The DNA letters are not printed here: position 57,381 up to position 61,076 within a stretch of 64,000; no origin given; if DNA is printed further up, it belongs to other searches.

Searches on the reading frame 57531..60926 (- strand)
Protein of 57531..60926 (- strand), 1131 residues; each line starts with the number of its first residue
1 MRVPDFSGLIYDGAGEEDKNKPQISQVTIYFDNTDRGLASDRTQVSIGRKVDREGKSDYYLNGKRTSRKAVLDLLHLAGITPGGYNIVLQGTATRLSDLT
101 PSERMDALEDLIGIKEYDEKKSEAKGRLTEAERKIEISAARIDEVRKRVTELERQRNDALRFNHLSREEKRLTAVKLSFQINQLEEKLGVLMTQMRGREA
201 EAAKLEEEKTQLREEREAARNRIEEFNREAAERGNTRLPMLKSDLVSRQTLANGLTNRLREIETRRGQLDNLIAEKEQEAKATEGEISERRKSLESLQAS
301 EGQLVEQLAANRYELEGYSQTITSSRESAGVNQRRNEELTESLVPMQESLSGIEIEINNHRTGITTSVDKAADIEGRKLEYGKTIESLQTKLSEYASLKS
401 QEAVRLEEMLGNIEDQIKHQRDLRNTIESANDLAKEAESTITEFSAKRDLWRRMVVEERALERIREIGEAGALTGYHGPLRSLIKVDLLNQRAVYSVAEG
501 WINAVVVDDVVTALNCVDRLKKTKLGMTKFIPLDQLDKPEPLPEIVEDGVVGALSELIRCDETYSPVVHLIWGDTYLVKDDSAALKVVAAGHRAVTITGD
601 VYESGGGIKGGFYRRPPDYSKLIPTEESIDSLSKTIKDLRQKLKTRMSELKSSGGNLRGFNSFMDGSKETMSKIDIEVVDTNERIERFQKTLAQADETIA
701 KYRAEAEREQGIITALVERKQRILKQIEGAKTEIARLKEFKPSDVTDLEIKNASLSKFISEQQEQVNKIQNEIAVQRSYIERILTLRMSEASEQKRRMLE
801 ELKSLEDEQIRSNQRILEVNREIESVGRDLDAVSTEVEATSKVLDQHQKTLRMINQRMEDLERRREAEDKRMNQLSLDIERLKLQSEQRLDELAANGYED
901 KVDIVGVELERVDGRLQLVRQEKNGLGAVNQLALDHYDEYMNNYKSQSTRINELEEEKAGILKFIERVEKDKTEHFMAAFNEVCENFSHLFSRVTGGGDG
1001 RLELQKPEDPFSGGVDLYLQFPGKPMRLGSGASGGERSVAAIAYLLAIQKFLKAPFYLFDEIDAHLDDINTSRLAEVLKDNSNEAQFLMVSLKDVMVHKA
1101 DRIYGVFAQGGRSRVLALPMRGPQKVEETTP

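Call 72: search_protein_families(library=pfam, proteins=[window:57531-60926:-], max_evalue=0.0001)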
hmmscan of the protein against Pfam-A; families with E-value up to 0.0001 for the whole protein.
window:57531-60926:- (1131 aa): 2 families
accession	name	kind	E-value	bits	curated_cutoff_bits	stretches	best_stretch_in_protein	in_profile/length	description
PF02463.25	SMC_N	-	2.1e-39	135.7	40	2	749-1110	135-216/220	RecF/RecN/SMC N terminal domain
PF06470.18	SMC_hinge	-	5.5e-20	72.3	22.5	1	474-587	2-115/116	SMC proteins Flexible Hinge Domain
